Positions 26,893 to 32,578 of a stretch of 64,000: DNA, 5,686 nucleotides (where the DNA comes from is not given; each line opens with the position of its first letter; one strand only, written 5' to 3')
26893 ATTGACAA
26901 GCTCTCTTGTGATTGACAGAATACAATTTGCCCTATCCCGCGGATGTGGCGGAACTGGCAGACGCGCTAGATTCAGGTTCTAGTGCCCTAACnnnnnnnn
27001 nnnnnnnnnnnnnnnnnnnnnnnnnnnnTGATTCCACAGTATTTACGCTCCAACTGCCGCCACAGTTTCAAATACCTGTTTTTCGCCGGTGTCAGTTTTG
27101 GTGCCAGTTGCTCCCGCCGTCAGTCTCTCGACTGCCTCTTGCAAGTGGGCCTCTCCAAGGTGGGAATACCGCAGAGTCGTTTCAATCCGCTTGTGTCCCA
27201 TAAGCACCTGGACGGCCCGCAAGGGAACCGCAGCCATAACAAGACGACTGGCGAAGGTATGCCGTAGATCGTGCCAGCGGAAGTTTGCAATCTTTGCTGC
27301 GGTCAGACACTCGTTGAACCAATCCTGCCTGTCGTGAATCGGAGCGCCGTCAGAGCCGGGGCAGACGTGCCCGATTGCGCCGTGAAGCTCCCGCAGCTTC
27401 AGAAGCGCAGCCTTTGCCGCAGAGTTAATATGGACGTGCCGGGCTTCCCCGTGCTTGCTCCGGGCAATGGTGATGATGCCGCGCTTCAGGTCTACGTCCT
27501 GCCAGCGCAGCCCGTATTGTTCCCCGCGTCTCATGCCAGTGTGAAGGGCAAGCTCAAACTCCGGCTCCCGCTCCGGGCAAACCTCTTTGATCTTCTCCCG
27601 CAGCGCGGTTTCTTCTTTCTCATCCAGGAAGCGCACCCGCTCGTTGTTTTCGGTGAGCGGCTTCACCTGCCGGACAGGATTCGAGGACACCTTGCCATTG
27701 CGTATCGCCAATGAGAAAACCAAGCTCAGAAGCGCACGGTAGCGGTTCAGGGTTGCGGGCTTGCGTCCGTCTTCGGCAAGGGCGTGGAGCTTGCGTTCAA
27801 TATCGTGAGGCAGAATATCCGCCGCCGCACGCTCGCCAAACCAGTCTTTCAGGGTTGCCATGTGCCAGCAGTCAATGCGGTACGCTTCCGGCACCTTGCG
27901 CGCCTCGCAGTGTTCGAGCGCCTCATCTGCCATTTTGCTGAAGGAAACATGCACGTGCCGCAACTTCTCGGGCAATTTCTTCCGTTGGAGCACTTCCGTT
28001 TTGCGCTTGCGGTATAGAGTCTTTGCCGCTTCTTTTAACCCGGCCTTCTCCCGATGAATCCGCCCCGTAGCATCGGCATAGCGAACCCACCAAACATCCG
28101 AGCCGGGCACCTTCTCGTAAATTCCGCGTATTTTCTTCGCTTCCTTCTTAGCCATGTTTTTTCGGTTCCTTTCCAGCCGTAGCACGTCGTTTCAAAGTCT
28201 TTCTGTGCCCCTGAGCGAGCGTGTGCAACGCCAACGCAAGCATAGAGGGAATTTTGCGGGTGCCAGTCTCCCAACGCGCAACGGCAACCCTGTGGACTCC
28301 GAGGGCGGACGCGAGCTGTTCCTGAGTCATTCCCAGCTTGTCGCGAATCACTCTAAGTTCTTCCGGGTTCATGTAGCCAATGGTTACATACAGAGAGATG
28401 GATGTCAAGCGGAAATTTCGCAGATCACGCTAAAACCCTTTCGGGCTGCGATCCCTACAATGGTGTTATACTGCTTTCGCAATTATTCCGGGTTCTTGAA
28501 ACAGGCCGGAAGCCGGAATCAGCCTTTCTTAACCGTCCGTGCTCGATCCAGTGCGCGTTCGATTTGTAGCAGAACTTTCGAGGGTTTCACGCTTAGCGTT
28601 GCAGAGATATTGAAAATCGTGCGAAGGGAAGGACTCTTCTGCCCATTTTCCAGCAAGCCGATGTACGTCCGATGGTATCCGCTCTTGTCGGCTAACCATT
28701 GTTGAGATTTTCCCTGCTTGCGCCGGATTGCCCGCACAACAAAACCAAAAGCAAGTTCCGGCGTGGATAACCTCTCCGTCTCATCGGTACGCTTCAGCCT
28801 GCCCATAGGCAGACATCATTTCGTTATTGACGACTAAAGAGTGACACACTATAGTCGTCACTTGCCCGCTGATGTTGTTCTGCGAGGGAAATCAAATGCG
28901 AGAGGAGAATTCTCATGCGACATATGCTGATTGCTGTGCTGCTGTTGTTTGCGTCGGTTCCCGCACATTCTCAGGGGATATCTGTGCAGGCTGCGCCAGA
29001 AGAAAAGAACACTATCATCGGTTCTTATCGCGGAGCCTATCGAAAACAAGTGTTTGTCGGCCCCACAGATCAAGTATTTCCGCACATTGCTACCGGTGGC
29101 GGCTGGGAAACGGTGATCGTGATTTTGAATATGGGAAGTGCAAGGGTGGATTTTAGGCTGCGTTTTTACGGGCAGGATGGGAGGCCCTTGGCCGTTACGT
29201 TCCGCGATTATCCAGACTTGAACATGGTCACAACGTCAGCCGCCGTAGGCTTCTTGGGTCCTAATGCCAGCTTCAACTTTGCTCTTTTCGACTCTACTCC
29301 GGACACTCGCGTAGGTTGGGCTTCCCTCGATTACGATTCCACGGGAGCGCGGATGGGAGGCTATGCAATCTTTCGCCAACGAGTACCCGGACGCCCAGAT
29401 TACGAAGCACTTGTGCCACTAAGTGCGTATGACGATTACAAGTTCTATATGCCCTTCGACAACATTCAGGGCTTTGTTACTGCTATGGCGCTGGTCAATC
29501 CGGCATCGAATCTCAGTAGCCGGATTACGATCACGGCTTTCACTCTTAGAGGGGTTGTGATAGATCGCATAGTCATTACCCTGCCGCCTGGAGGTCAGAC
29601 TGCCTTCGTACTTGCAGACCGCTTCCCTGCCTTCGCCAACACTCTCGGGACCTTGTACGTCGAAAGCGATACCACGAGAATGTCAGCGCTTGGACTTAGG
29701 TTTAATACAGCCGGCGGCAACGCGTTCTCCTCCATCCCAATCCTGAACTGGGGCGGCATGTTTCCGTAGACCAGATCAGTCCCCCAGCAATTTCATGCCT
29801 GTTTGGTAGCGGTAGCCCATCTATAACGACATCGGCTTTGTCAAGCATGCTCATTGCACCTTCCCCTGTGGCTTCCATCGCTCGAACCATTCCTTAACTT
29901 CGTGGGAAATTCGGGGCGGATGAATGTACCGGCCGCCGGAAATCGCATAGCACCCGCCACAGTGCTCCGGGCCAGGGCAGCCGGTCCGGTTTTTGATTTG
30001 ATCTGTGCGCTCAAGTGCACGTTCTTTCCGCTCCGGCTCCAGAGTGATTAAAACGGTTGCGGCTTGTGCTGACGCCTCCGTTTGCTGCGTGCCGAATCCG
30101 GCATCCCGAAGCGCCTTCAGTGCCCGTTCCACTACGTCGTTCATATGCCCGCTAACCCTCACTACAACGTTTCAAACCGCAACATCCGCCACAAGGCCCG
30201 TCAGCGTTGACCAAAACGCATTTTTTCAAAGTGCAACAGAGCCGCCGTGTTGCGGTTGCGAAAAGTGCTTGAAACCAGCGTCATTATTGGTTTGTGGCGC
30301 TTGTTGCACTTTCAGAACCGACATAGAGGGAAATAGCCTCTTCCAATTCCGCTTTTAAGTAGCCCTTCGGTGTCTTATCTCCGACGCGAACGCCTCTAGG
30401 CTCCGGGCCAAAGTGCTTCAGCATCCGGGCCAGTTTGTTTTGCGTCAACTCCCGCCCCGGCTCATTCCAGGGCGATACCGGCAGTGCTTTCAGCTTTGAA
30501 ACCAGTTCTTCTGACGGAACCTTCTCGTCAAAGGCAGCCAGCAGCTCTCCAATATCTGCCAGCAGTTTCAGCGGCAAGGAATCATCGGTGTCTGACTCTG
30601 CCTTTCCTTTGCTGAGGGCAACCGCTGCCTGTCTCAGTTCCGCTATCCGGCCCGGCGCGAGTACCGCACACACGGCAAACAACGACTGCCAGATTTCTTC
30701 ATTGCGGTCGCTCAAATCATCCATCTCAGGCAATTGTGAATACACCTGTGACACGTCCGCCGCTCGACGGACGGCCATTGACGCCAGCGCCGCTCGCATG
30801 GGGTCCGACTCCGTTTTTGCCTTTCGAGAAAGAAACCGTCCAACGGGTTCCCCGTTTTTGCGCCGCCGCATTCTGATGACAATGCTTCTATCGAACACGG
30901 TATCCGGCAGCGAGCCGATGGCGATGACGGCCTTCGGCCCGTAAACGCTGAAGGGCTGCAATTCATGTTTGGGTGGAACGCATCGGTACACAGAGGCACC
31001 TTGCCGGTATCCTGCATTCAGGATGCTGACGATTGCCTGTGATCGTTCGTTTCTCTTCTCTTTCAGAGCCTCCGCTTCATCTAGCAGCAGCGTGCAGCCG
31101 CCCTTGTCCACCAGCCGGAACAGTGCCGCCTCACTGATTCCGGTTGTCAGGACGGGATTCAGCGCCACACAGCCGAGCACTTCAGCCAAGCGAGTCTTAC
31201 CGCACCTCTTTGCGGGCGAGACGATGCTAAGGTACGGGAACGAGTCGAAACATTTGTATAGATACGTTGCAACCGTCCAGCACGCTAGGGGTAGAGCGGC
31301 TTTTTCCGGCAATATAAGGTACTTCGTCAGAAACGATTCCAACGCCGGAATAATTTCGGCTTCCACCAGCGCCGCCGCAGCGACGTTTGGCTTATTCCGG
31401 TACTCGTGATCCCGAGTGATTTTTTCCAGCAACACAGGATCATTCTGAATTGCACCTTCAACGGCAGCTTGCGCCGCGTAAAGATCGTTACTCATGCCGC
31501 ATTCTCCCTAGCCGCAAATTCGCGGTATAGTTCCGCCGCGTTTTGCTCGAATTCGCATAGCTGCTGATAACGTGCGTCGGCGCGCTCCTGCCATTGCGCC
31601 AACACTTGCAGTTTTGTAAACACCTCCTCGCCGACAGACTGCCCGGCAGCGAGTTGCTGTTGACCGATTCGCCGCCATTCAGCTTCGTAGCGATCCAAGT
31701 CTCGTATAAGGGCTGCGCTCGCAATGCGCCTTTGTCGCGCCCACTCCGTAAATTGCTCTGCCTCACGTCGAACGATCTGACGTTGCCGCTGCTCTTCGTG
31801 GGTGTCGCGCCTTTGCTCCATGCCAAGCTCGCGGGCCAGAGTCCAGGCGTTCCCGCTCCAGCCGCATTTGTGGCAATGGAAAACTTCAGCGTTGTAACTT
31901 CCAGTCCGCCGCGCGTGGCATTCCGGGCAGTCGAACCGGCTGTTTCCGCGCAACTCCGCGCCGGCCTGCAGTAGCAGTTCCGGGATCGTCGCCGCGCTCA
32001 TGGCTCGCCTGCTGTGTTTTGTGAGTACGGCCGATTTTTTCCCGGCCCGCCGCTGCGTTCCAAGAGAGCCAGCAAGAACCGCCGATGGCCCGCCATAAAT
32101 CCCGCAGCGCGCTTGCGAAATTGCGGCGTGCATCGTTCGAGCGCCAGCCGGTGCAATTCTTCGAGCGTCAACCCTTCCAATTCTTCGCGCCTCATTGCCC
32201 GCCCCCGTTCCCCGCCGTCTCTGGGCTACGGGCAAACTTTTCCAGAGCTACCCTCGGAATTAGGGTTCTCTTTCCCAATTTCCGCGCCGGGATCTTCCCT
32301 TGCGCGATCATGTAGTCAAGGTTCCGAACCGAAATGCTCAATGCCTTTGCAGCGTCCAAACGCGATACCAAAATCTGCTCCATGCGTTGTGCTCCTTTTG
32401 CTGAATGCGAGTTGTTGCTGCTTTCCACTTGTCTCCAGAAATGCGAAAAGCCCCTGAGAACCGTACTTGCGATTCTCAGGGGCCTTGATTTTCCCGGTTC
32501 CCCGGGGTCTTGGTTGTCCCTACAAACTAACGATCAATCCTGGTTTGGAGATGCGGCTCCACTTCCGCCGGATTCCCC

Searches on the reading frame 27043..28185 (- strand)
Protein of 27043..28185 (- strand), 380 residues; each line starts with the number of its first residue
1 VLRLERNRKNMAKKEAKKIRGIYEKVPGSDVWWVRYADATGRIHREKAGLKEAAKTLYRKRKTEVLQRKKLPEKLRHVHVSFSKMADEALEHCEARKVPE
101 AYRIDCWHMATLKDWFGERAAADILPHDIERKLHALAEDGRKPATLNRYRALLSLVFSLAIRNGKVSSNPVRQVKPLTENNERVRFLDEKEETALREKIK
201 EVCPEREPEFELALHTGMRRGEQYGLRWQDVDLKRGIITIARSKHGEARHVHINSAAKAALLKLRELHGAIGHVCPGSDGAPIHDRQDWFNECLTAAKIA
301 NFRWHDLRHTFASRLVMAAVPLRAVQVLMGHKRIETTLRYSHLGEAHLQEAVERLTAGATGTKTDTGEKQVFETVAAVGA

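Call 49: search_protein_families(library=pfam, proteins=[window:27043-28185:-], max_evalue=0.001)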
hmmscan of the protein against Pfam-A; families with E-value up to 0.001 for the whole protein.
window:27043-28185:- (380 aa): 2 families
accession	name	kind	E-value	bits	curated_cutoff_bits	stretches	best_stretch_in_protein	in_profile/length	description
PF00589.27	Phage_integrase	-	4.3e-27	95.4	27.1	1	202-345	27-170/172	Phage integrase family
PF22022.2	Phage_int_M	-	2.2e-07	31.4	27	1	82-175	1-94/96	Phage integrase central domain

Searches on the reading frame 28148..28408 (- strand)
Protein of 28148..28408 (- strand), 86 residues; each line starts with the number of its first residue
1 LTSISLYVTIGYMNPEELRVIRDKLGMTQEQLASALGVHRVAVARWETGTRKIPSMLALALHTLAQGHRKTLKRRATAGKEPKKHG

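Call 49: search_protein_families(library=pfam, proteins=[window:28148-28408:-], max_evalue=0.001)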
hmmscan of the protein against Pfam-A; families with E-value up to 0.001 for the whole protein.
window:28148-28408:- (86 aa): 8 families
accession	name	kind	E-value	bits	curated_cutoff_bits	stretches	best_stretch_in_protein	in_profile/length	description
PF01381.28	HTH_3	-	3.7e-11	43.3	23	1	18-56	1-38/55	Helix-turn-helix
PF13560.12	HTH_31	-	1e-08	35.8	27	1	17-56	5-44/64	Helix-turn-helix domain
PF15731.11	MqsA_antitoxin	-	1.5e-05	25.6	30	1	8-68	64-123/131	Antitoxin component of bacterial toxin-antitoxin system, MqsA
PF12844.13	HTH_19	-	0.00031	21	30.2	1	18-58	4-41/64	Helix-turn-helix domain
PF15943.11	YdaS_toxin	-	0.00031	20.9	30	1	29-68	11-50/65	Bacterial toxin YdaS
PF08965.17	Aca2_YdiL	-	0.00055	20.5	23.8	1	13-73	1-63/118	Aca2/YdiL-like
PF05269.17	Phage_CII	-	0.00066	20.3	21.3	1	27-60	24-57/91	Bacteriophage CII protein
PF20432.4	Xre-like-HTH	-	0.00082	20.1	25.8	0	21-45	18-42/63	Antitoxin Xre-like helix-turn-helix domain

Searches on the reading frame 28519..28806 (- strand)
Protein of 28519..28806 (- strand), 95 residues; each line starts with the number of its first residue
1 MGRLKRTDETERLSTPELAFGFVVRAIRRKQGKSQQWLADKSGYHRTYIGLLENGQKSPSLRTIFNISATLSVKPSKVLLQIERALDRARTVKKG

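Call 49: search_protein_families(library=pfam, proteins=[window:28519-28806:-], max_evalue=0.001)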
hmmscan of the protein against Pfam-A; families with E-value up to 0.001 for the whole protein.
window:28519-28806:- (95 aa): 2 families
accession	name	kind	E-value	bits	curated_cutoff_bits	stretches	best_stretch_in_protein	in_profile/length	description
PF01381.28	HTH_3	-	5e-12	46.1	23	1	24-76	1-53/55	Helix-turn-helix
PF13560.12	HTH_31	-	8.5e-08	32.8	27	1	19-64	1-47/64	Helix-turn-helix domain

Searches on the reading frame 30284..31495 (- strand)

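Call 49: search_protein_families(library=pfam, proteins=[window:30284-31495:-], max_evalue=0.001)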
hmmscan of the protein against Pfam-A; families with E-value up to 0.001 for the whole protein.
window:30284-31495:- (403 aa): 1 family
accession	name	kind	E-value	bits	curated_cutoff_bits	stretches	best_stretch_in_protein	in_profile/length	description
PF12307.13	DUF3631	-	4.6e-29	102.3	24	1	208-391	1-182/182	Protein of unknown function (DUF3631)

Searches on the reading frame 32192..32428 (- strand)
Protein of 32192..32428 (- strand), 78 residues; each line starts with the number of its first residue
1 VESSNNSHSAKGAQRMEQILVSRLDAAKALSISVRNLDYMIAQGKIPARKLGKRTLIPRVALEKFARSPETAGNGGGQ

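Call 49: search_protein_families(library=pfam, proteins=[window:32192-32428:-], max_evalue=0.001)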
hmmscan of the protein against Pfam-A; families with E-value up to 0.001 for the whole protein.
window:32192-32428:- (78 aa): 1 family
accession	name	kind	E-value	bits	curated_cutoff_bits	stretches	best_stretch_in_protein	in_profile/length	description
PF12728.13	HTH_17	-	2e-09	38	27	1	25-68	6-49/51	Helix-turn-helix domain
